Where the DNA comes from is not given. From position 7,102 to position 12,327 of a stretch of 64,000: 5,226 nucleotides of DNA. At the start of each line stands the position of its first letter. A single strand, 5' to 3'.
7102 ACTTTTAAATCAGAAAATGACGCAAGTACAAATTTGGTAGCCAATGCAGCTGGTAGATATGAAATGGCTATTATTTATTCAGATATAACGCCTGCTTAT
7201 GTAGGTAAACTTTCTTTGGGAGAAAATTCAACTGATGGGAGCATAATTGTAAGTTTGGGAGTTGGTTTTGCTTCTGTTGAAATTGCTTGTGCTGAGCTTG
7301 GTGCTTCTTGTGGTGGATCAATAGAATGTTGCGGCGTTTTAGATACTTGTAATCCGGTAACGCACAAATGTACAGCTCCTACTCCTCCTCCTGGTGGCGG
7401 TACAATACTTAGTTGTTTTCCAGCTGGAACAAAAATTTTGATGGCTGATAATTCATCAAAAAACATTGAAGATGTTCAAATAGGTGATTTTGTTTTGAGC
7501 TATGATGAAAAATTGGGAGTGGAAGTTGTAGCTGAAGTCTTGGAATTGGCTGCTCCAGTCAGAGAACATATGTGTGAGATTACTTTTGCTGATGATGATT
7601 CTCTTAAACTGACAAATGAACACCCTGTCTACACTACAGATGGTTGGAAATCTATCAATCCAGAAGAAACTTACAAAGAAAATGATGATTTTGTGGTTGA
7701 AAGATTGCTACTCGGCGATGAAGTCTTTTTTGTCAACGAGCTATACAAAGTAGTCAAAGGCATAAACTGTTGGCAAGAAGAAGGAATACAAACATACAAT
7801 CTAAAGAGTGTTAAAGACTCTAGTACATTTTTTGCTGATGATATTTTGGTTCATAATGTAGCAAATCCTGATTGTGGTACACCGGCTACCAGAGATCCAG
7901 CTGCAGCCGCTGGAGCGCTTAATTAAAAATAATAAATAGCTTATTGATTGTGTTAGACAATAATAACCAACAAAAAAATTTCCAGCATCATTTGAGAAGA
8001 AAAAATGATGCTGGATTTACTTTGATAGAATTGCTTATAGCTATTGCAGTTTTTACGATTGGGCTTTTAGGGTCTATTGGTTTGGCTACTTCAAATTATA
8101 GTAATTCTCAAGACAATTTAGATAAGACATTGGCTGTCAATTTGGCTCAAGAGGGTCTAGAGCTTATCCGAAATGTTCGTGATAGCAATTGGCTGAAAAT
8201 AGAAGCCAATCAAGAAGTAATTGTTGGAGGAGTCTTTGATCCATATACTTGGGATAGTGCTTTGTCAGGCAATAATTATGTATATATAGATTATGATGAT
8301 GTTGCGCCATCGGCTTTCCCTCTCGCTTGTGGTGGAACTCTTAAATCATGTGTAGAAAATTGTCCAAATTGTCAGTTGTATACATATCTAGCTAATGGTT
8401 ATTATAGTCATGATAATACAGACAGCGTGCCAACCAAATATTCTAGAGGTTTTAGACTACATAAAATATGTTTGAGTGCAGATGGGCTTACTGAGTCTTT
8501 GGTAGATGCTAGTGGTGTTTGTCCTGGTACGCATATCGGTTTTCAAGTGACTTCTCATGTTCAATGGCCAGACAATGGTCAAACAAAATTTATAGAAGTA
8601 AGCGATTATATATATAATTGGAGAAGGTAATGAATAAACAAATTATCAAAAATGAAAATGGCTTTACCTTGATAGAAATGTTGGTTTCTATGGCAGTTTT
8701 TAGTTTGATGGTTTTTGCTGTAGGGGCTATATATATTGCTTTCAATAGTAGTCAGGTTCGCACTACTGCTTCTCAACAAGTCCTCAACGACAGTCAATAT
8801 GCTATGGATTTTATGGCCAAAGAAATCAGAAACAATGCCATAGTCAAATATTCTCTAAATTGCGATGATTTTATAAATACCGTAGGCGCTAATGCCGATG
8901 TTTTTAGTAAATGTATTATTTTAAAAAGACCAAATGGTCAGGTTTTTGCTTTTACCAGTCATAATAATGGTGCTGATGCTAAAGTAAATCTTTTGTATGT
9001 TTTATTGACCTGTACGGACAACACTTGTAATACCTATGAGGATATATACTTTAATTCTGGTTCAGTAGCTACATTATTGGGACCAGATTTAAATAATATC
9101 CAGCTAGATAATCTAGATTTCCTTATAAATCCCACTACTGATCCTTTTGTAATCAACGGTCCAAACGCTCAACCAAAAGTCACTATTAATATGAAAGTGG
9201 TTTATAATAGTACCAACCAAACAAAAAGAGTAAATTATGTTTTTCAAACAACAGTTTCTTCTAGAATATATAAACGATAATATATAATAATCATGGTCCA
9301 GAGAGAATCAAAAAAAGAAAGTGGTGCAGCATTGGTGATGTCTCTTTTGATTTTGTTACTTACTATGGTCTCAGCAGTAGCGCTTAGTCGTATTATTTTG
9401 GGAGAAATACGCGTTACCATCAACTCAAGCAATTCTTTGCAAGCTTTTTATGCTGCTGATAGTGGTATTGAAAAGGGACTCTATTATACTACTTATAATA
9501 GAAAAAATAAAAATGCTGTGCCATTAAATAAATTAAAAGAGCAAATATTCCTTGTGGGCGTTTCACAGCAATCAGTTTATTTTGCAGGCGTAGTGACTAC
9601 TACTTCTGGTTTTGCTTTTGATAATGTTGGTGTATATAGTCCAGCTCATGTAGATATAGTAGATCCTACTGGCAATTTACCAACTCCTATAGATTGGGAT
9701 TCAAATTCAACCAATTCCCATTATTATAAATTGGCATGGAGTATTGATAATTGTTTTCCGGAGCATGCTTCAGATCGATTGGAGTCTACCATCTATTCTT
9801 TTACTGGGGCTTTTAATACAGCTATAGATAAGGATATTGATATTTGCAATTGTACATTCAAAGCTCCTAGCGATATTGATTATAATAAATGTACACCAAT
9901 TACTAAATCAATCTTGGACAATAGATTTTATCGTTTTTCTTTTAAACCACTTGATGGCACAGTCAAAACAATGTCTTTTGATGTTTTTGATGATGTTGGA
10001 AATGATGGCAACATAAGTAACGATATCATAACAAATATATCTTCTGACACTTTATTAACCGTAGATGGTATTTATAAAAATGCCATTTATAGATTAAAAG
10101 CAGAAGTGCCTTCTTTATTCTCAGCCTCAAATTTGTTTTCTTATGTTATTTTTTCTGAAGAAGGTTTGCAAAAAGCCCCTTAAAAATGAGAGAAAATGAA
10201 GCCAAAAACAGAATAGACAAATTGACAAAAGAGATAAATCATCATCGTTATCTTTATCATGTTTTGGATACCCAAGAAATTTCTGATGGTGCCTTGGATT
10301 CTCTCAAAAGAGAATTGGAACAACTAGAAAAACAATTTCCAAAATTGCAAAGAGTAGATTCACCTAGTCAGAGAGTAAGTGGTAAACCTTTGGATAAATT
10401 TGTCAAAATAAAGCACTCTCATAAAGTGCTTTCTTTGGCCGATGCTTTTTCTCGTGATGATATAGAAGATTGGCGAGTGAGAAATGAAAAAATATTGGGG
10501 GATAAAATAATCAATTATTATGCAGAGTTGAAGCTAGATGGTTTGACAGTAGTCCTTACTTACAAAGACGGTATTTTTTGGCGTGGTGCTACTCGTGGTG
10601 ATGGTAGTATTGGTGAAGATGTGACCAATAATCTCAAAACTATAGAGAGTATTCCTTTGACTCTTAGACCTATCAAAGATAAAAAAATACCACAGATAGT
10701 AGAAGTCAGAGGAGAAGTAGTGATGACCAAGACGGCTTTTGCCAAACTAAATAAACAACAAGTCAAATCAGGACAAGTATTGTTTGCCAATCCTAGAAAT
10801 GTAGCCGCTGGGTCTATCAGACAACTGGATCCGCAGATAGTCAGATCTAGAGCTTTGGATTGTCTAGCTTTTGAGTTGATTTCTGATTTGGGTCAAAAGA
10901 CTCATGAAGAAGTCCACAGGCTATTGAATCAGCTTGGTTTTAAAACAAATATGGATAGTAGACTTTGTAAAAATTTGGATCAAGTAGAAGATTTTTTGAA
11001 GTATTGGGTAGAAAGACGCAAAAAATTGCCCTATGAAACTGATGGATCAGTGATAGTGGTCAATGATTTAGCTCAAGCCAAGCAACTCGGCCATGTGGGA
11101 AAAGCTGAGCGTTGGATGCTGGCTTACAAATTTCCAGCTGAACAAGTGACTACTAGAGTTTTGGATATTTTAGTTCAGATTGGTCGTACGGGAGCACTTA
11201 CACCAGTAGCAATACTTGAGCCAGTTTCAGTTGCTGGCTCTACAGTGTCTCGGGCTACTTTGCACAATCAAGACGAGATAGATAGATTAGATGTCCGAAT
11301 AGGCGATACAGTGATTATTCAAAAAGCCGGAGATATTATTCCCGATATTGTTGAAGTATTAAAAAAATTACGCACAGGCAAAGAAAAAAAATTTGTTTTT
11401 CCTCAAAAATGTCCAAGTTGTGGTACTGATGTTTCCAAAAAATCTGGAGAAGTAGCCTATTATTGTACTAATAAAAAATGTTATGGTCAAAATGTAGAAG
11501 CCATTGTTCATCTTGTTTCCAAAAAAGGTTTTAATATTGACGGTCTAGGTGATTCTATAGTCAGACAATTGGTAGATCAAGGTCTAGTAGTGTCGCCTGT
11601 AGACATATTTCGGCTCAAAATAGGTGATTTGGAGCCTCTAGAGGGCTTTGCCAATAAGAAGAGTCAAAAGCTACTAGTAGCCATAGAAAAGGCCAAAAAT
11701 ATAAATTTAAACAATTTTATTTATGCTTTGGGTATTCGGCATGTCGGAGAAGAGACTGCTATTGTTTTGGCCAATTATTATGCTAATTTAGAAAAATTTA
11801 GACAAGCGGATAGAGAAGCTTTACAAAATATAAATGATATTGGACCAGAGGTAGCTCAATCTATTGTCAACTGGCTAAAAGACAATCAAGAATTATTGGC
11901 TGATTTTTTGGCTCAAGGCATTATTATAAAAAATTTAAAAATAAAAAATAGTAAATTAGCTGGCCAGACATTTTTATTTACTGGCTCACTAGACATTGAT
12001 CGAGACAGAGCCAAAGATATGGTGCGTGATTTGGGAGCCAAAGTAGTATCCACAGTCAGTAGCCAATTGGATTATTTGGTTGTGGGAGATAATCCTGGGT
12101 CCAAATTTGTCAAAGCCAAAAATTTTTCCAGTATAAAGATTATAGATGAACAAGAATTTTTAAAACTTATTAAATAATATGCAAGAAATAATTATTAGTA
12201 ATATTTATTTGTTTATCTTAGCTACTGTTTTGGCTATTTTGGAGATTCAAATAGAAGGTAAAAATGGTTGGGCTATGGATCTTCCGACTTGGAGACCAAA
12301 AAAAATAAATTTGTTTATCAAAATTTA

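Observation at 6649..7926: Pilin-like protein carrying a complete C-terminal Hint (Hedgehog/intein-like) autoprocessing domain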

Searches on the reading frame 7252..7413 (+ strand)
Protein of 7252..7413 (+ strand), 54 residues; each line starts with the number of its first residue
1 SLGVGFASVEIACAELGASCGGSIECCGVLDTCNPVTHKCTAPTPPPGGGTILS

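Call 77: search_protein_families(library=pfam, proteins=[window:7252-7413:+], max_evalue=10)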
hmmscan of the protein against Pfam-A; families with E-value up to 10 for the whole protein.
seq(54 aa): 1 family
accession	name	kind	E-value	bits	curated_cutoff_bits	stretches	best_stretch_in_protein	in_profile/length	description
PF08087.16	Toxin_18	-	0.076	13.5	24.3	1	12-35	2-23/31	Conotoxin O-superfamily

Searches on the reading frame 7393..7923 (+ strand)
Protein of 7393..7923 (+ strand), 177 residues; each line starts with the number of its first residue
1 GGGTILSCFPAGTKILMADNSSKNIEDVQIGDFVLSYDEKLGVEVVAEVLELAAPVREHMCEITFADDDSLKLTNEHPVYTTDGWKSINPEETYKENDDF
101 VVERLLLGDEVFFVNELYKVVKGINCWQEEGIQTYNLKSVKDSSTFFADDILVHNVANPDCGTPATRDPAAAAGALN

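Call 17: search_solved_structures(query=window:7393-7923:+, max_evalue=1, show_alignments=2)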
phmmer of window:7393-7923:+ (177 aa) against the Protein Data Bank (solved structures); distinct sequences matched with E-value up to 1: 21.
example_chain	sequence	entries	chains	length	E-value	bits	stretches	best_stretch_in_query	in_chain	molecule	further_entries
8w20_A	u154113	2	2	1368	3.9e-07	33.5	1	8-88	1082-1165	Intein C-terminal splicing domain-containing protein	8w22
6y75_A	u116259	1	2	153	0.00021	24.6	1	8-154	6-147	NAD(P)(+)--arginine ADP-ribosyltransferase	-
6tmm_BBB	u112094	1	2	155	0.00022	24.5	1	8-154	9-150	NAD(P)(+)--arginine ADP-ribosyltransferase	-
6tmm_AAA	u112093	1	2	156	0.00022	24.5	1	8-154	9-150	NAD(P)(+)--arginine ADP-ribosyltransferase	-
6y75_B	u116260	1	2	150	0.00022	24.5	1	8-154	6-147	NAD(P)(+)--arginine ADP-ribosyltransferase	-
1gpp_A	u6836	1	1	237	0.033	17.4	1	7-39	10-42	ENDONUCLEASE PI-SCEI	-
9cop_A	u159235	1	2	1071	0.096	15.9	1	6-39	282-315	V-type proton ATPase catalytic subunit A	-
4j2j_A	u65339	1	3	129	0.1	15.9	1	7-109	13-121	Ataxin-1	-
3btn_A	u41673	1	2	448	0.13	15.5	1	98-151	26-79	Antizyme inhibitor 1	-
6mwy_A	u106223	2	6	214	0.18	15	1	7-39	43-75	Pre-mRNA-processing-splicing factor 8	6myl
2lcj_A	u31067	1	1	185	0.18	15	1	35-111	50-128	Pab polC intein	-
2m41_B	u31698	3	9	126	0.21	14.8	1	7-109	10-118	Ataxin-1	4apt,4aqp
1oa8_A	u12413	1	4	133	0.21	14.8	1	7-110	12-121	ATAXIN-1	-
4j2l_A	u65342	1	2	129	0.23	14.7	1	7-109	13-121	Ataxin-1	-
1dfa_A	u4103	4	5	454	0.24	14.6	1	8-39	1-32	PI-SCEI ENDONUCLEASE | ENDONUCLEASE PI-SCEI | PI-SCEI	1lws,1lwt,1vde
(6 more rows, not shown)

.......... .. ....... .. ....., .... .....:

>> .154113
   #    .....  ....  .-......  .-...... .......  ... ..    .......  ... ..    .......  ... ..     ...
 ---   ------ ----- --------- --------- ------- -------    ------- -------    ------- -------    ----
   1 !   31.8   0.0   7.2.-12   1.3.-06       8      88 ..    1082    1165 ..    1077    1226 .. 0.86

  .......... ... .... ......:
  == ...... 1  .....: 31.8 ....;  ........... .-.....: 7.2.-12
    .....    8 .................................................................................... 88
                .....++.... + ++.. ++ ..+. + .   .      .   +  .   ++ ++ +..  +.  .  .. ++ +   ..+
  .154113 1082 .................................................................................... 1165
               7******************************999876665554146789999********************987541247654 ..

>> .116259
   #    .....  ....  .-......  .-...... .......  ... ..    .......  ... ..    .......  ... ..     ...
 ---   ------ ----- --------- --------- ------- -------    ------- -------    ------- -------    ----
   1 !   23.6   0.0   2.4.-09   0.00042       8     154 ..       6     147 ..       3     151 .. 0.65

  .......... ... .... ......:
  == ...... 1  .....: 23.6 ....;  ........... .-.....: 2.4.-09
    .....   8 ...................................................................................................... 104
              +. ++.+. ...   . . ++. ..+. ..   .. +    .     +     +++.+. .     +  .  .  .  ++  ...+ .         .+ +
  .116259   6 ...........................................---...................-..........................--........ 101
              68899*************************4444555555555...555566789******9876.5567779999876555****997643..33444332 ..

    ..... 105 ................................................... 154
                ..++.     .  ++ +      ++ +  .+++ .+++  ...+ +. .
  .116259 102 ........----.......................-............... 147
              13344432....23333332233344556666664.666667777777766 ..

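Call 29: search_protein_representatives(protein=window:7393-7923:+)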
Query: 177 residues. Proteins with E-value up to 0.001 (for the whole library): 5932; up to 1e-10: 1487; up to 1e-30: 162. The best 150 are listed.
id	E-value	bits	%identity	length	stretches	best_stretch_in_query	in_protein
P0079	2.9e-129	444.3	38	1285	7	7-161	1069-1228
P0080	5.3e-102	355.5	37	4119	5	5-161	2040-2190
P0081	1.6e-95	334.4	39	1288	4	7-155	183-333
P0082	2.6e-87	307.7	38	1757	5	4-156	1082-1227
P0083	1.7e-70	252.9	49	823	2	7-156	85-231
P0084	2.0e-70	252.6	47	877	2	5-157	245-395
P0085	3.0e-70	252.1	30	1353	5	8-158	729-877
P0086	2.0e-67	242.9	42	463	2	1-158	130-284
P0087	6.1e-66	238.1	44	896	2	7-169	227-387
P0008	9.7e-63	227.6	66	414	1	7-170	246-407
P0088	9.8e-62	224.4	38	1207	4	5-156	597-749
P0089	6.2e-61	221.7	43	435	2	4-161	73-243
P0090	3.5e-60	219.3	33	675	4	7-156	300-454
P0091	2.0e-58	213.6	45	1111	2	7-155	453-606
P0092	2.3e-58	213.4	40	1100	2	2-164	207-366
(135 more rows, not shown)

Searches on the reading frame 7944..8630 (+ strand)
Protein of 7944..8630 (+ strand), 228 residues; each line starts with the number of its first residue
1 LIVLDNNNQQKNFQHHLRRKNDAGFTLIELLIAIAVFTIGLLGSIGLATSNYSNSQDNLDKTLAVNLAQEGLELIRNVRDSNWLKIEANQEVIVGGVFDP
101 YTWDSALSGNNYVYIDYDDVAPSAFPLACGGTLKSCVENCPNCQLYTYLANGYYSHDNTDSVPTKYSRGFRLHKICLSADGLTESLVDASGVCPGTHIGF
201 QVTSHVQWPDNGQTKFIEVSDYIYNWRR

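Call 3: search_protein_families(library=pfam, proteins=[window:7944-8630:+], max_evalue=0.1)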
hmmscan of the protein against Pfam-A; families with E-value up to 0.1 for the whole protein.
window:7944-8630:+ (228 aa): 1 family
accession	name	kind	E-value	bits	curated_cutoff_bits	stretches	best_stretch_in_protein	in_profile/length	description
PF07963.17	N_methyl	-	3.9e-09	36.1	21.2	1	19-44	1-26/27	Prokaryotic N-terminal methylation motif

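Call 4: search_protein_families(library=ncbifam, proteins=[window:7944-8630:+], max_evalue=0.1)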
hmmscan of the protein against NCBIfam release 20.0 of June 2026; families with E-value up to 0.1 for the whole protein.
window:7944-8630:+ (228 aa): 14 families
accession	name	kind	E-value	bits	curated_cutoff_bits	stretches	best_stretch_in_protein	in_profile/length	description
TIGR02523.1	type_IV_pilV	equivalog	3.7e-10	40.4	52.2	1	23-78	2-57/139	type IV pilus modification protein PilV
TIGR02532.1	IV_pilin_GFxxxE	domain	2.5e-06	27.1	16.3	1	23-43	2-22/24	prepilin-type N-terminal cleavage/methylation domain-containing protein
TIGR01707.1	gspI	equivalog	5e-06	26.9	44.35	1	24-71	1-48/101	type II secretion system minor pseudopilin GspI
NF041013.1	T4P_ComGE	equivalog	7.2e-06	26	49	1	23-74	4-55/83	competence type IV pilus minor pilin ComGE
TIGR02599.1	TIGR02599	subfamily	0.0011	18.3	256.5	0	24-43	1-20/361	Verru_Chthon cassette protein C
NF041002.1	pilin_ComGF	equivalog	0.0015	18.7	80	1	23-56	2-35/139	competence type IV pilus minor pilin ComGF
NF041775.1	typeIV_PilA_Myxo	equivalog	0.0042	17.1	400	0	22-47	10-33/214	type IV pilin protein PilA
TIGR01711.1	gspJ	equivalog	0.0046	16.8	64.85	1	23-43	1-21/192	type II secretion system minor pseudopilin GspJ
NF007862.0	PRK10574.1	equivalog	0.011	15.9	138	1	20-49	2-29/145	prepilin peptidase-dependent pilin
TIGR01708.2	typeII_sec_gspH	equivalog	0.022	14.8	80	1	23-64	2-41/169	type II secretion system minor pseudopilin GspH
NF007800.0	PRK10506.1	equivalog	0.025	14.4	158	1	19-62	5-46/163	prepilin peptidase-dependent protein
NF040982.1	ComGD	equivalog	0.026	14.9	70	1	23-58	2-37/139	competence type IV pilus minor pilin ComGD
NF007848.0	PRK10557.1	equivalog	0.04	13.2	120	1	18-46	6-34/192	prepilin peptidase-dependent protein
NF038304.1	EPS_HpsC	equivalog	0.073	12.6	200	0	12-36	10-34/318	hormogonium polysaccharide secretion pseudopilin HpsC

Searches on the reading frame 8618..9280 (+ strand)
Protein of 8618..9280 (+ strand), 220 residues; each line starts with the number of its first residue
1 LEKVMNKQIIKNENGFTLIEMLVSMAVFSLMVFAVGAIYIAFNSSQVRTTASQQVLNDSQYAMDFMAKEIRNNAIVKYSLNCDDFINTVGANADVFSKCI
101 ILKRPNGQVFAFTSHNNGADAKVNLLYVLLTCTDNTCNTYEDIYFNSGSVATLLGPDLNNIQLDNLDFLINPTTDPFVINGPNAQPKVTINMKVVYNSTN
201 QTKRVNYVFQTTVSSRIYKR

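Call 3: search_protein_families(library=pfam, proteins=[window:8618-9280:+], max_evalue=0.1)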
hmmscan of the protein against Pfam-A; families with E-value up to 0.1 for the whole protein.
window:8618-9280:+ (220 aa): 3 families
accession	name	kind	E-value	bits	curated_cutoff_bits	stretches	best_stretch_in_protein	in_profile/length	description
PF07963.17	N_methyl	-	4.8e-08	32.7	21.2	1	11-35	2-26/27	Prokaryotic N-terminal methylation motif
PF01010.25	Proton_antipo_C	-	0.032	14.3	26.8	1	20-65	99-144/243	NADH-dehyrogenase subunit F, TMs, (complex I) C-terminus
PF16094.10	PAC1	-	0.036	13.6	28.4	1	69-140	51-120/283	Proteasome assembly chaperone 4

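Call 4: search_protein_families(library=ncbifam, proteins=[window:8618-9280:+], max_evalue=0.1)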
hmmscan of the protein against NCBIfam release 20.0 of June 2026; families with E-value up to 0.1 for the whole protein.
window:8618-9280:+ (220 aa): 17 families
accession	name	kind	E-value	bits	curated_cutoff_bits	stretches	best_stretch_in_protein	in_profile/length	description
NF041002.1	pilin_ComGF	equivalog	1.8e-06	28.2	80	1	13-75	1-61/139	competence type IV pilus minor pilin ComGF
TIGR02599.1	TIGR02599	subfamily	2.3e-06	27.1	256.5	1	15-77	1-63/361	Verru_Chthon cassette protein C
TIGR02532.1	IV_pilin_GFxxxE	domain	3e-06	26.8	16.3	1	14-34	2-22/24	prepilin-type N-terminal cleavage/methylation domain-containing protein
NF007848.0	PRK10557.1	equivalog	4.3e-06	26.2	120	1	7-72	4-69/192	prepilin peptidase-dependent protein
NF041013.1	T4P_ComGE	equivalog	6.6e-06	26.1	49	1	11-63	1-53/83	competence type IV pilus minor pilin ComGE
TIGR01711.1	gspJ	equivalog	1.2e-05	25.2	64.85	1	15-75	2-62/192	type II secretion system minor pseudopilin GspJ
NF038304.1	EPS_HpsC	equivalog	4.9e-05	23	200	1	6-78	13-84/318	hormogonium polysaccharide secretion pseudopilin HpsC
NF007800.0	PRK10506.1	equivalog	0.00045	20.1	158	1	7-56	2-51/163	prepilin peptidase-dependent protein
TIGR01707.1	gspI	equivalog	0.00047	20.6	44.35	1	15-62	1-41/101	type II secretion system minor pseudopilin GspI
NF040999.1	pilin_ComGC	equivalog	0.00056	20.1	75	1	14-34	2-22/84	competence type IV pilus major pilin ComGC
NF007660.0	PRK10332.1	equivalog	0.00071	20.1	86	1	9-63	4-58/107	prepilin-type N-terminal cleavage/methylation domain-containing protein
TIGR02596.1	TIGR02596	subfamily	0.00084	19.5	70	1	16-69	1-54/196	Verru_Chthon cassette protein D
TIGR02523.1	type_IV_pilV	equivalog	0.00092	19.7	52.2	1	14-79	2-63/139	type IV pilus modification protein PilV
TIGR01708.2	typeII_sec_gspH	equivalog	0.0012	18.8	80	1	13-54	1-39/169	type II secretion system minor pseudopilin GspH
NF038303.1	EPS_HpsB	equivalog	0.0078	16.2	150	1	13-138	2-121/211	hormogonium polysaccharide secretion pseudopilin HpsB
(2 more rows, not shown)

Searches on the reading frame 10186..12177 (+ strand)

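Call 63: search_protein_families(library=pfam, proteins=[window:10186-12177:+], max_evalue=0.001)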
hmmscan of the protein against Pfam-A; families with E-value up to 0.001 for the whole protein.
window:10186-12177:+ (663 aa): 8 families
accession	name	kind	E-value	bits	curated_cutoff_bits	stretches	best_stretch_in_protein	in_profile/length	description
PF01653.23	DNA_ligase_aden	-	1.9e-84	283.6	27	1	71-319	3-253/253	NAD-dependent DNA ligase adenylation domain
PF03120.22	DNA_ligase_OB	-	8.7e-35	118.9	32.9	1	322-399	1-78/79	NAD-dependent DNA ligase OB-fold domain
PF12826.13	HHH_2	-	2.9e-21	75.8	27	1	511-568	2-59/64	Helix-hairpin-helix motif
PF00533.33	BRCT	-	2.2e-13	50.7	21.3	1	589-662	4-78/78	BRCA1 C Terminus (BRCT) domain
PF14520.12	HHH_5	-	9.8e-11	42.4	27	1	513-566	3-57/57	Helix-hairpin-helix domain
PF03119.21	DNA_ligase_ZBD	-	4.3e-09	36.5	25.8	1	408-432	1-25/27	NAD-dependent DNA ligase C4 zinc finger domain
PF22745.1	Nlig-Ia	-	1.3e-06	29.4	27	1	7-54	3-50/92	DNA ligase-like, N-terminal NAD+-binding domain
PF12738.14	PTCB-BRCT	-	1.1e-05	25.8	22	1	600-653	7-59/63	twin BRCT domain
